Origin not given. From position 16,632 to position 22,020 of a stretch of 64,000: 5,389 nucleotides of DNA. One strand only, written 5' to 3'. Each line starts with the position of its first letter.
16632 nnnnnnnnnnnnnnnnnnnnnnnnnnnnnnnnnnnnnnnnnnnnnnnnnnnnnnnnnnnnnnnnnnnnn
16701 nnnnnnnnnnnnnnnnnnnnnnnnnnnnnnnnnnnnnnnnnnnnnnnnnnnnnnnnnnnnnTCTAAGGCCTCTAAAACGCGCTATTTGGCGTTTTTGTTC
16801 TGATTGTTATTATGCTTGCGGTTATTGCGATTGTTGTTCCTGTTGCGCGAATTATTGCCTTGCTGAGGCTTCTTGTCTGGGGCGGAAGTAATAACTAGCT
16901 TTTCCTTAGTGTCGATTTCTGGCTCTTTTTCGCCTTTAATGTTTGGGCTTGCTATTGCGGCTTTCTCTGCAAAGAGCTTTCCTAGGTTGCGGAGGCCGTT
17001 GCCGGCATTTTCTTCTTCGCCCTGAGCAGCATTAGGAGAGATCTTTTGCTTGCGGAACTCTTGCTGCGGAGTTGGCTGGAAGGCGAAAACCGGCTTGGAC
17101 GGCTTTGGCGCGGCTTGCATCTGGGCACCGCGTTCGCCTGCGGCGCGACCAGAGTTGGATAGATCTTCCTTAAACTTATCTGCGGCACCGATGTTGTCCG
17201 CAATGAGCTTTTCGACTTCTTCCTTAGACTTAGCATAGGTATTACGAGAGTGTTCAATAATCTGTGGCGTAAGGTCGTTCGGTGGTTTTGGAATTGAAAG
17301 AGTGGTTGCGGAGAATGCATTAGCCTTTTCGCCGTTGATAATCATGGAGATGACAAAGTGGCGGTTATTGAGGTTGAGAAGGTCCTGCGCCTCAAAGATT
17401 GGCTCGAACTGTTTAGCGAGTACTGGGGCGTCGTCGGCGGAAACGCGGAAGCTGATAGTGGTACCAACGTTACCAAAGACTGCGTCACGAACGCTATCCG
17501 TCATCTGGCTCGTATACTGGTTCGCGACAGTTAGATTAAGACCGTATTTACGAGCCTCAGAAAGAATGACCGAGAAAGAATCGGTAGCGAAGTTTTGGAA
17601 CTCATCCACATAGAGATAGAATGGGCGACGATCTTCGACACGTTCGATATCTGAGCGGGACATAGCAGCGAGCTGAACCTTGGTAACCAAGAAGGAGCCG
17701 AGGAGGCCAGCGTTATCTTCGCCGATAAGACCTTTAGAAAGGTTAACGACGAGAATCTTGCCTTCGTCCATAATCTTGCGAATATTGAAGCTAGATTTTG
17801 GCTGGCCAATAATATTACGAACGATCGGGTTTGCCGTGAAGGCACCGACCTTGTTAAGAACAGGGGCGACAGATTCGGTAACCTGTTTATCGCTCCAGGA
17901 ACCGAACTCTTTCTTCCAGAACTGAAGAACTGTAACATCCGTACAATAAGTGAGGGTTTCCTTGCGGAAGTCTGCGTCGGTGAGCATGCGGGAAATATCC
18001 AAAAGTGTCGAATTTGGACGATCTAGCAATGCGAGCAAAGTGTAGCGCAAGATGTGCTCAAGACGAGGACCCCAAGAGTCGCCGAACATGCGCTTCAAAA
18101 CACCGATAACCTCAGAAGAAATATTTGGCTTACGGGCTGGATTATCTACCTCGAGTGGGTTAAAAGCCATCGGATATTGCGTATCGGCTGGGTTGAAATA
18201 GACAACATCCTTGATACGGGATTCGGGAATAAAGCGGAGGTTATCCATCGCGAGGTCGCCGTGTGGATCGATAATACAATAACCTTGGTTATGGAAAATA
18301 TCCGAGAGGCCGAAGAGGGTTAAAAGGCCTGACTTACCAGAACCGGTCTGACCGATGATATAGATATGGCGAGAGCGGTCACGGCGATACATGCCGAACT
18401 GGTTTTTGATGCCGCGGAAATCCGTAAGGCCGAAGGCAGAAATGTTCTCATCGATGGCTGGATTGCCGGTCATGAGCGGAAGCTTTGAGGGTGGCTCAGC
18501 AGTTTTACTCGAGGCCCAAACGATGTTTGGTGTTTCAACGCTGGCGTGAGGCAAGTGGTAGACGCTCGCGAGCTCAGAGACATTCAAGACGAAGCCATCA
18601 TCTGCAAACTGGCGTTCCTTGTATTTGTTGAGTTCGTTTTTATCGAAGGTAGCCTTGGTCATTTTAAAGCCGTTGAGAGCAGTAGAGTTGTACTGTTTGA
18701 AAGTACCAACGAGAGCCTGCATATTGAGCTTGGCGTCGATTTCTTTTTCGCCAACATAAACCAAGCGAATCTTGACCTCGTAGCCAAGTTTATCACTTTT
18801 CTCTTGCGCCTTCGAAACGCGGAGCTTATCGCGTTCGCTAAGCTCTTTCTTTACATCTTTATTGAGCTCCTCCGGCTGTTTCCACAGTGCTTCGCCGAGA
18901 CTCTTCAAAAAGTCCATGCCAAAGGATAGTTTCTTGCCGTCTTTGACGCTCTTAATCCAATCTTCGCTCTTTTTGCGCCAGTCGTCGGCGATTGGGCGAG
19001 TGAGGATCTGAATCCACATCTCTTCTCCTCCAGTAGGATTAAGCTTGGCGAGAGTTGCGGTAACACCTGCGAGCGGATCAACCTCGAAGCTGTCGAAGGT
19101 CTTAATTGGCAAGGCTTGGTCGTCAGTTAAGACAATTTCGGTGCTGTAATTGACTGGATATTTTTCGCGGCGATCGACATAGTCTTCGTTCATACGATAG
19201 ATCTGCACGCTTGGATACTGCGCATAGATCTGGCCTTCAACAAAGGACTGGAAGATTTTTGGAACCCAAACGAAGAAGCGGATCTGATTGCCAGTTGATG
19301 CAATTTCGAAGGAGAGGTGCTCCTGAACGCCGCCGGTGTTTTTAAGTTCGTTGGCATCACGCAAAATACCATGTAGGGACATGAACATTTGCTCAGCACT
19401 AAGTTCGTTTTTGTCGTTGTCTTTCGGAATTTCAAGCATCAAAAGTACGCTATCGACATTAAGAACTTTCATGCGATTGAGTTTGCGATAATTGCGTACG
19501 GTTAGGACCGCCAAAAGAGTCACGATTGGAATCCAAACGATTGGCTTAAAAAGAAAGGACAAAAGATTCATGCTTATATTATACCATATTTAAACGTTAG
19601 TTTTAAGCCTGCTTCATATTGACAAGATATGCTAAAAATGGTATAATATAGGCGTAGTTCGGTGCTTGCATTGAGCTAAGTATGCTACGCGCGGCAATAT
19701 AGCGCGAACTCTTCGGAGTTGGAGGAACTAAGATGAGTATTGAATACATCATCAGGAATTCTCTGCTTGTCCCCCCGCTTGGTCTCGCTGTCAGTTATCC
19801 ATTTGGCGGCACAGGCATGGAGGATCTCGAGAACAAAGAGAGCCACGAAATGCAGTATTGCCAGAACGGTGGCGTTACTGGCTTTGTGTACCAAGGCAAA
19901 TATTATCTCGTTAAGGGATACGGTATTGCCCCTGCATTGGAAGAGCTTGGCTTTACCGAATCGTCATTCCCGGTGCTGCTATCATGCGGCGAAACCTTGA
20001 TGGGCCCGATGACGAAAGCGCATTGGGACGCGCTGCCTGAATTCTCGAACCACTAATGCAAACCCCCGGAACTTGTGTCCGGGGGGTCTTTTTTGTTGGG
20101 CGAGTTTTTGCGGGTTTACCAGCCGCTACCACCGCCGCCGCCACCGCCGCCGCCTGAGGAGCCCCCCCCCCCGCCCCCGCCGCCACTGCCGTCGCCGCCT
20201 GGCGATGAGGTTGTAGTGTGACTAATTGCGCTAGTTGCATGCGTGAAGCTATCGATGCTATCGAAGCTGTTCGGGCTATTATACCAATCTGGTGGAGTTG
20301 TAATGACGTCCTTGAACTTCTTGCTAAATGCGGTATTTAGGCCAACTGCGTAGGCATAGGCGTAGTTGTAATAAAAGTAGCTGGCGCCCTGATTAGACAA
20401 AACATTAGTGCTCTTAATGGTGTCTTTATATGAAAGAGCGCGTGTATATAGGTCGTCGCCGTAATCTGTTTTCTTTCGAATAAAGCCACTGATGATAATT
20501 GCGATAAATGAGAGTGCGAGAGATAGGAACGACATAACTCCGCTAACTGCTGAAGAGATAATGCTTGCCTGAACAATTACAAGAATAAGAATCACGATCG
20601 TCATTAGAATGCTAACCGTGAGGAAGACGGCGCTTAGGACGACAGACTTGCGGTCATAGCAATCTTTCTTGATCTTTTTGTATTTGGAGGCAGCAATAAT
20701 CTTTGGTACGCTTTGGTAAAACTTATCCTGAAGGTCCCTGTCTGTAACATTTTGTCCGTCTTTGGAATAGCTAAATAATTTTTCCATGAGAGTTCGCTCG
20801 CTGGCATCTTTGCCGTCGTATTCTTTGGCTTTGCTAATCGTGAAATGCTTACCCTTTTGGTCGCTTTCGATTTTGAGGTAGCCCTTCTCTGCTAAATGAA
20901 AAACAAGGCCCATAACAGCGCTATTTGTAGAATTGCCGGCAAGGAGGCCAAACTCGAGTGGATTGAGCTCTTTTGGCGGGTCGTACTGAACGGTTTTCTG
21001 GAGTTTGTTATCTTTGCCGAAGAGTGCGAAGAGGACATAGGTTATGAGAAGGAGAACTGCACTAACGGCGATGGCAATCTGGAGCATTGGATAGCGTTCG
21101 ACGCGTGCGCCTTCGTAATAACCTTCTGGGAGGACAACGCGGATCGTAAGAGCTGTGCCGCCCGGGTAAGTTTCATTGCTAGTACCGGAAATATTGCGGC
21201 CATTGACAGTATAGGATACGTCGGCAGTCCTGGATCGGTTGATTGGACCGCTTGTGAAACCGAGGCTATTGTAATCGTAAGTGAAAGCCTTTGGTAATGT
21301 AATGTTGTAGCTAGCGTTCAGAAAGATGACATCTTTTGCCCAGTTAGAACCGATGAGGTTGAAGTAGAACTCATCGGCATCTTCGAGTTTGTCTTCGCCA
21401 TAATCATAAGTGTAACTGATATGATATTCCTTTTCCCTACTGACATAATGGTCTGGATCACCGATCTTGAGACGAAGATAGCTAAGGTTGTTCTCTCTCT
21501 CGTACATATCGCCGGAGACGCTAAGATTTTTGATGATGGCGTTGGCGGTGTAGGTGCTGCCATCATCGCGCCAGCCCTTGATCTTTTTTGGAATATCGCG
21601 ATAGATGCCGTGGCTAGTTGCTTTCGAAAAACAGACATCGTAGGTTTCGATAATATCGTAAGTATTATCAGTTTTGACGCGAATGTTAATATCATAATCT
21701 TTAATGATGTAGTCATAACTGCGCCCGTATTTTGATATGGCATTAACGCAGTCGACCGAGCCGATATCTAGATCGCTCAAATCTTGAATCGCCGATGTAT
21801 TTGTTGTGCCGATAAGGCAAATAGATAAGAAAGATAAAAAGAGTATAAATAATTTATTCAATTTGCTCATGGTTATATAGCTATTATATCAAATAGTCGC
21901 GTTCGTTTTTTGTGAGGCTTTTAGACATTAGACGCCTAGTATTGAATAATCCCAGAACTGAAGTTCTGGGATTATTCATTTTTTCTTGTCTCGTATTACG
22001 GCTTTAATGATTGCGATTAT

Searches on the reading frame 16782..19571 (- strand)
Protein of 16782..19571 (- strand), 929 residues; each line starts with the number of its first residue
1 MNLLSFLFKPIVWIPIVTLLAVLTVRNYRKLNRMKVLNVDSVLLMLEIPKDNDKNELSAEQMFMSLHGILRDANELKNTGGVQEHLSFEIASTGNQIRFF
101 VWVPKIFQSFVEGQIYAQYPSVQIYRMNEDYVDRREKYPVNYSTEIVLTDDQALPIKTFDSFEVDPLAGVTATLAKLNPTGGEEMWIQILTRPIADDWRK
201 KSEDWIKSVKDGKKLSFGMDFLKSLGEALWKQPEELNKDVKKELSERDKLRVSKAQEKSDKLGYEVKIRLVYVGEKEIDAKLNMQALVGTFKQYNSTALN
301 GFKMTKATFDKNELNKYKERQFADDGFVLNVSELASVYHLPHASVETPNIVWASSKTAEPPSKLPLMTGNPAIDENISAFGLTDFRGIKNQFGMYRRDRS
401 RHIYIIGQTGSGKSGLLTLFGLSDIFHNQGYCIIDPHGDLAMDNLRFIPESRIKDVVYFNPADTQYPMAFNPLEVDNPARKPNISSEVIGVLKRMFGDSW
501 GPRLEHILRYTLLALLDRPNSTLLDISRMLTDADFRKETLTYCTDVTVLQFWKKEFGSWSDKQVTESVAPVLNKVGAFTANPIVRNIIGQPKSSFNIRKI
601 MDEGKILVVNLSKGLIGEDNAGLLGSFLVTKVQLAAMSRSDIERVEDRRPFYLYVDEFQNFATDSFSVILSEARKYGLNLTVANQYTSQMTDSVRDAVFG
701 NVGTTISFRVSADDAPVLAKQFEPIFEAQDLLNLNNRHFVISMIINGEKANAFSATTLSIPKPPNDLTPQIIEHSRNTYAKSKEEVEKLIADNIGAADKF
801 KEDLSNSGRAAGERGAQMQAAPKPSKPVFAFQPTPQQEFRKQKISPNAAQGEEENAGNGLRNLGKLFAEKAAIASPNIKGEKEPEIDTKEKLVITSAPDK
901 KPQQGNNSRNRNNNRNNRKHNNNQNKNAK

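Call 44: search_protein_families(library=pfam, proteins=[window:16782-19571:-], max_evalue=0.01)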
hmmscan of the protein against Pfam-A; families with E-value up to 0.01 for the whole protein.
window:16782-19571:- (929 aa): 4 families
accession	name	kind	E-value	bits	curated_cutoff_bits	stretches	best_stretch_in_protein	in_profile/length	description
PF10412.15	TrwB_AAD_bind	-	1.8e-08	34.2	20.5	1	397-712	12-312/387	Type IV secretion-system coupling protein DNA-binding domain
PF12696.13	TraG-D_C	-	0.00011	22.6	22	1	650-712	1-68/126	TraM recognition site of TraD and TraG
PF01935.23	DUF87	-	0.00049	20.7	23.2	1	400-449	23-69/220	Helicase HerA, central domain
PF13191.12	AAA_16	-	0.0063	17.5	32.6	0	387-418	11-42/167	AAA ATPase domain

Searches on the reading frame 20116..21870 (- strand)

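Call 44: search_protein_families(library=pfam, proteins=[window:20116-21870:-], max_evalue=0.01)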
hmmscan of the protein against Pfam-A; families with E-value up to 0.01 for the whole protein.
window:20116-21870:- (584 aa): 2 families
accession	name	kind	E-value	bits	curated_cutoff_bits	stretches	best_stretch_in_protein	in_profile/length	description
PF20990.2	DUF2207_C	-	3.2e-20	73.3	33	1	296-519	6-247/247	Predicted membrane protein (DUF2207) C-terminal domain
PF09972.14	DUF2207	-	5.5e-17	62.9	24.4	1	56-246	2-171/172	Predicted membrane protein (DUF2207) N-terminal domain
